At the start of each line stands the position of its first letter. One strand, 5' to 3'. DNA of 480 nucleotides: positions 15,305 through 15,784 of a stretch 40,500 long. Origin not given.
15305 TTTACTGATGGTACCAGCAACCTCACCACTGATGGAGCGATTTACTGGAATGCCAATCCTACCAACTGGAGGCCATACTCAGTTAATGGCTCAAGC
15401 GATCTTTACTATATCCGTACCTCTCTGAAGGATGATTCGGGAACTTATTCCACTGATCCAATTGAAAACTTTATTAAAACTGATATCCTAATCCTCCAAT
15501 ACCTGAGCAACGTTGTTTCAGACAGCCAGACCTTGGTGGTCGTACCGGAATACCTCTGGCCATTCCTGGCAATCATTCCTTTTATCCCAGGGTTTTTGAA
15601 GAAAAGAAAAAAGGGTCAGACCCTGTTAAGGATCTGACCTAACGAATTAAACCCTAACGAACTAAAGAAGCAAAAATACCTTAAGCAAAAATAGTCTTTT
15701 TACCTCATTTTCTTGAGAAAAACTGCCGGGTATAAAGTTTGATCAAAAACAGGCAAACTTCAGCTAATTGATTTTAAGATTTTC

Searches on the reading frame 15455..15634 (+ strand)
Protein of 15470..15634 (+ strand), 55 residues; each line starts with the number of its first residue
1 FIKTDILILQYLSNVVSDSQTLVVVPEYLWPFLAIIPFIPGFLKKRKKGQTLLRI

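Call 9: search_protein_families(library=ncbifam, proteins=[window:15470-15634:+], max_evalue=10)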
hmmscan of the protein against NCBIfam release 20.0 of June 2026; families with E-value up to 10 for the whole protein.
seq(55 aa): 1 family
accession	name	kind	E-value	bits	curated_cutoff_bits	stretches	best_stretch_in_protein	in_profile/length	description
NF008651.0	PRK11648.1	equivalog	0.076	12.7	216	1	7-36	106-134/196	metal-dependent hydrolase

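Call 59: search_protein_families(library=ncbifam, alignment_id=A3, max_evalue=10)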
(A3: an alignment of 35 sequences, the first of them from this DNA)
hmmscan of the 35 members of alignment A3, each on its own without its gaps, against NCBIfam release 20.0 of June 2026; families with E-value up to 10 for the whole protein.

A. member 1, seq(60 aa): 1 family
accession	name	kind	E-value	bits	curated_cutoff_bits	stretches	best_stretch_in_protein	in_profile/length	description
NF008651.0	PRK11648.1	equivalog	0.056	13.2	216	1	11-41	105-134/196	metal-dependent hydrolase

B. families by the number of members that match (of 35 scanned): 10 families
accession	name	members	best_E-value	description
TIGR03901.2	MYXO-CTERM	3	0.0052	MYXO-CTERM sorting domain-containing protein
TIGR02595.1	PEP_CTERM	2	0.035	PEP-CTERM sorting domain-containing protein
TIGR04564.1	Synergist_CTERM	2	0.26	Synerg-CTERM sorting domain-containing protein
NF041518.1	choice_anch_Q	1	0.034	choice-of-anchor Q domain-containing protein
NF008651.0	PRK11648.1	1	0.056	metal-dependent hydrolase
NF040513.1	antiport_TyrP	1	0.063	tyrosine-tyramine antiporter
NF045529.2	Heimdall-CTERM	1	0.1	Heimdall-CTERM domain-containing surface protein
TIGR02184.2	Myco_arth_vir_N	1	0.19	MspA/MspB/MIB-like signal-anchor domain-contatining protein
NF041538.1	PEP_EDSA_1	1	0.34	EDSAP-1 family PEP-CTERM protein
TIGR03778.1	VPDSG_CTERM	1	4.8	VPDSG-CTERM sorting domain-containing protein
